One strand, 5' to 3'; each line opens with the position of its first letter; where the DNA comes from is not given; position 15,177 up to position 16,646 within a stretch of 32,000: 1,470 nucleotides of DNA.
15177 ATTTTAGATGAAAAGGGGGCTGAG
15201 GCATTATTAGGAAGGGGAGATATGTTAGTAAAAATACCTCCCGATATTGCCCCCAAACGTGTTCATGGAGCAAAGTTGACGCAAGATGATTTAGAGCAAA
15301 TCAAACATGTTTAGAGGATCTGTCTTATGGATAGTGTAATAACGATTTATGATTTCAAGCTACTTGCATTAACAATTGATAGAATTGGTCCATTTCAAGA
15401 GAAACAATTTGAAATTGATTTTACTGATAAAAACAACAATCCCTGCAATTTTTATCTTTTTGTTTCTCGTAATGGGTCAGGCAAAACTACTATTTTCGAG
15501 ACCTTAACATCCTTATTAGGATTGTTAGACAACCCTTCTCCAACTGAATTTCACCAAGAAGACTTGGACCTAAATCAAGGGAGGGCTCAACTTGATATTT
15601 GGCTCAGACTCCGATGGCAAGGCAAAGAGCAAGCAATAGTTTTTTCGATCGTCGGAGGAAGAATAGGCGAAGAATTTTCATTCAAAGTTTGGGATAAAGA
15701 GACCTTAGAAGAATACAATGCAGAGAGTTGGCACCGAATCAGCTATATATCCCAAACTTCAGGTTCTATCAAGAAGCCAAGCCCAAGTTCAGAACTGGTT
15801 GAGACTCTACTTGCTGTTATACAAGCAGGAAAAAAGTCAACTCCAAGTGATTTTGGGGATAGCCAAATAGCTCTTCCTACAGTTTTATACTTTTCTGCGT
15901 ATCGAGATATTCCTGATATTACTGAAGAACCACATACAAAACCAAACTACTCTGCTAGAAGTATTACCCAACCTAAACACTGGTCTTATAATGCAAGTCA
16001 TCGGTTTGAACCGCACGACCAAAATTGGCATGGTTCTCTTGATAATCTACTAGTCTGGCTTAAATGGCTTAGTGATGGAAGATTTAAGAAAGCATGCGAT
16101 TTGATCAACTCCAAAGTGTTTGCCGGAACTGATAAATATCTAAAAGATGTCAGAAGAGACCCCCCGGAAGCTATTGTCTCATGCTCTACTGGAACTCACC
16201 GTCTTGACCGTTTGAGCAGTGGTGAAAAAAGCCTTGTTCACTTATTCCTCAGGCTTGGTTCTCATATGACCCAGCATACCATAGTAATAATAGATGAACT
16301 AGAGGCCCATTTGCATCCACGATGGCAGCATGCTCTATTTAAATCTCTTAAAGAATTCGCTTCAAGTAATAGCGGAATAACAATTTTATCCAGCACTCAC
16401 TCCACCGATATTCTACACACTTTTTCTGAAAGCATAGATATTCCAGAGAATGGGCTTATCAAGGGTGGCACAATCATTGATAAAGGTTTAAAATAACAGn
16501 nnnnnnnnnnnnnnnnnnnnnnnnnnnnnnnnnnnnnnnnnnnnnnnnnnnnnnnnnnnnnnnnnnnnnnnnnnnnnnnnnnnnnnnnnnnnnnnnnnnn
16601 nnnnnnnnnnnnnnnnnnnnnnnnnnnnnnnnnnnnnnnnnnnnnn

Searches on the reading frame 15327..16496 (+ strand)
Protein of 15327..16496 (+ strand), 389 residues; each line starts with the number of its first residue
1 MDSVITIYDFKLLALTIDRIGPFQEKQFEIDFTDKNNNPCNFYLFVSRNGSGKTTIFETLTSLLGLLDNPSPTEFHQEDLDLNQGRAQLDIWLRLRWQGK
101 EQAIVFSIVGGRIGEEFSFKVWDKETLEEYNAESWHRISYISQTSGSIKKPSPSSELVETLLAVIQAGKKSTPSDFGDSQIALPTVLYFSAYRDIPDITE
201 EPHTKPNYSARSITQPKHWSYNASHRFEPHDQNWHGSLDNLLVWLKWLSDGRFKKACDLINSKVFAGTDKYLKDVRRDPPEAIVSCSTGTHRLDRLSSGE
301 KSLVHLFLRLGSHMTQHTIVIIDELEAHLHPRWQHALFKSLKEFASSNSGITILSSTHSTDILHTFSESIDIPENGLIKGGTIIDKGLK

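Call 4: search_protein_families(library=pfam, proteins=[window:15327-16496:+], max_evalue=0.01)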
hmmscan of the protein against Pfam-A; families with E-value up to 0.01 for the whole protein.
window:15327-16496:+ (389 aa): 7 families
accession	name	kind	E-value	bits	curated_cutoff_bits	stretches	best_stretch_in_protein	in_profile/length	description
PF13175.12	AAA_15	-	1.6e-16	61.4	32.1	1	26-362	15-373/374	AAA ATPase domain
PF13304.12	AAA_21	-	3.4e-13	50.8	27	1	293-360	235-300/304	AAA domain, putative AbiEii toxin, Type IV TA system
PF13476.12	AAA_23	-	1.5e-08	35.9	27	1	15-193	2-142/201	AAA domain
PF02463.25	SMC_N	-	3.2e-08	33.7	40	1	41-353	25-194/220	RecF/RecN/SMC N terminal domain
PF00004.35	AAA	-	0.0014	19.5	21.2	0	296-363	39-114/131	ATPase family associated with various cellular activities (AAA)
PF13514.12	AAA_27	-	0.0056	16.7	22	0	11-77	2-63/206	AAA domain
PF13401.12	AAA_22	-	0.0082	16.9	27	0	299-353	67-118/130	AAA domain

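Call 5: search_protein_families(library=ncbifam, proteins=[window:15327-16496:+], max_evalue=0.01)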
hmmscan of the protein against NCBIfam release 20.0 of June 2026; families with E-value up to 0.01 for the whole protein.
window:15327-16496:+ (389 aa): 28 families (the best 25 are shown)
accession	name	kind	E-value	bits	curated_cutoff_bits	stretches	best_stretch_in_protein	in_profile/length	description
NF041760.1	PtuA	equivalog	2.7e-12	46.4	500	1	309-367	369-424/524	retron Ec78 anti-phage system effector ATPase PtuA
TIGR04435.1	restrict_AAA_1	hypoth_equivalog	4.6e-07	28.9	300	1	293-345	395-447/568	restriction system-associated AAA family ATPase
TIGR02315.1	ABC_phnC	equivalog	2.5e-06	27.1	266.1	1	290-370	140-216/243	phosphonate ABC transporter ATP-binding protein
TIGR04521.1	ECF_ATPase_2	equivalog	1.7e-05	24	330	1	314-377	160-222/279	energy-coupling factor transporter ATPase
NF010171.0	PRK13652.1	equivalog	1.8e-05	24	476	1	295-380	137-218/277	cobalt transporter ATP-binding subunit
NF010068.0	PRK13548.1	equivalog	2e-05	23.8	261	1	292-372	134-215/261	heme ABC transporter ATP-binding protein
NF001503.0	PRK00349.1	equivalog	2.8e-05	22.4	1147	1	295-387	830-920/943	excinuclease ABC subunit UvrA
TIGR04520.1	ECF_ATPase_1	equivalog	6.6e-05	22.5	315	0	294-363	135-200/269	energy-coupling factor transporter ATPase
TIGR00630.1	uvra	equivalog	0.00011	20.6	729.8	1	295-387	828-918/924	excinuclease ABC subunit UvrA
TIGR01166.1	cbiO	subfamily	0.00018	21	211.8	0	293-362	125-189/190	cobalt ABC transporter, ATP-binding protein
NF047739.1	antiphage_MADS3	equivalog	0.00023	20.5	420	0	41-109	22-88/427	methylation-associated defense system AAA family ATPase MAD3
NF038234.1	retron_eff_Eco8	equivalog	0.00032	19.4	250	1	303-364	259-326/679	retron Eco8 family effector endonuclease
NF010156.0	PRK13635.1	equivalog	0.00042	19.6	392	0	294-362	139-203/279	energy-coupling factor ABC transporter ATP-binding protein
NF010166.0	PRK13646.1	equivalog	0.00049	19.5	458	0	317-378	164-224/286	energy-coupling factor transporter ATPase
TIGR03185.1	DNA_S_dndD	equivalog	0.00053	18.6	245.85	1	12-60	3-48/650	DNA sulfur modification protein DndD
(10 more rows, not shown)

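Call 6: search_protein_families(library=padloc, proteins=[window:15327-16496:+], max_evalue=0.01)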
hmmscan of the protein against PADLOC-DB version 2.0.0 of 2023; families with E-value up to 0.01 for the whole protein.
window:15327-16496:+ (389 aa): 136 families (the best 25 are shown)
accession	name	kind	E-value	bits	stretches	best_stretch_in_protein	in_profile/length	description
PDLC00271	PtuA1|PtuA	-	2.3e-19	68.2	2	275-367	226-326/421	AAA ATPase domain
PDLC04235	PDC-M01A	-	1.3e-17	61.9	2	189-362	245-415/510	-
PDLC02979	AriA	-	4.8e-16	57.5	1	26-362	15-372/373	-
PDLC00289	PtuA1|PtuA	-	6e-16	56.5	1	255-365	184-294/404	AAA ATPase domain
PDLC02980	AriA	-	1.3e-15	56.2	2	294-363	236-303/304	-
PDLC00278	PtuA1|PtuA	-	1.4e-15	55.6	1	41-367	24-335/436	AAA ATPase domain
PDLC04236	PDC-M01A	-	2.5e-15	54.4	2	189-363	121-295/388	-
PDLC00304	PtuA1|PtuA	-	2.9e-15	54.4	1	12-343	12-315/444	AAA ATPase domain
PDLC04244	PDC-M01A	-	3.7e-15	53.7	2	271-363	301-392/482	-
PDLC02981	AriAB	-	4e-15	53.5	1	290-365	304-379/694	-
PDLC02914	ATPase-Toprim_I-B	-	5.2e-15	53.6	1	290-368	179-253/443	-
PDLC00266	PtuA1|PtuA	-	1.7e-14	52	1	292-367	309-384/483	AAA ATPase domain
PDLC00283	PtuA1|PtuA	-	2.7e-14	51.1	1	288-363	269-344/448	AAA ATPase domain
PDLC04164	AriA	-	2.9e-14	51.3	1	252-363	130-236/253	-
PDLC04135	mad3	-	3e-14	51.3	1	289-364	255-328/374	mads_3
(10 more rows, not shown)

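Call 60: search_solved_structures(query=window:15327-16493:+, max_evalue=0.01)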
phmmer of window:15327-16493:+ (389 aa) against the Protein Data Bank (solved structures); distinct sequences matched with E-value up to 0.01: 25.
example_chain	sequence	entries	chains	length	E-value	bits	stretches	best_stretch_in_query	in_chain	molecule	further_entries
6n9l_A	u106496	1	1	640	2.8e-09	39.5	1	293-387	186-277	UvrABC system protein A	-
3pih_A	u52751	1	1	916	7.6e-09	38.1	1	293-387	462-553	UvrABC system protein A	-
9gxk_A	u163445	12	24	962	1.4e-07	33.9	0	294-387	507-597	UvrABC system protein A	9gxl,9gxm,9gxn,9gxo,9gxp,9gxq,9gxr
9gxw_A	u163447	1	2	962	1.4e-07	33.9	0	294-387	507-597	UvrABC system protein A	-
9gxu_A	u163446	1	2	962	1.5e-07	33.9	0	294-387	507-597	UvrABC system protein A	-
3ux8_A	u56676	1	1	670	2.5e-06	29.8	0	294-387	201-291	Excinuclease ABC, A subunit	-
9e8z_C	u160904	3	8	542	3.5e-06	29.4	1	278-376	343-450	Retron Ec83 probable ATPase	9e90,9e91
9n69_A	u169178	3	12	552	5e-06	28.8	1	301-368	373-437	AAA family ATPase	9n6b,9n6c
2r6f_A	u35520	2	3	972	6.9e-06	28.4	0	294-387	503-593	Excinuclease ABC subunit A | Excinuclease ABC, A subunit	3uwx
8ux9_B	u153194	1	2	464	2.2e-05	26.7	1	271-366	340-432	AriA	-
8v45_A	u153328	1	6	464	2.2e-05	26.7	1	271-366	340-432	AriA antitoxin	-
8v46_A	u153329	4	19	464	5.6e-05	25.4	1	271-366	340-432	AriA antitoxin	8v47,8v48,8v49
9ga5_A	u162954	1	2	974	0.00016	23.9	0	295-387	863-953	UvrABC system protein A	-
3zqj_A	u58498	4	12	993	0.00017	23.8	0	295-387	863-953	UVRABC SYSTEM PROTEIN A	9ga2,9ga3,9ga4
9kjx_B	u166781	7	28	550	0.00026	23.2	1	309-367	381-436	AAA family ATPase | Retron I-A effector PtuA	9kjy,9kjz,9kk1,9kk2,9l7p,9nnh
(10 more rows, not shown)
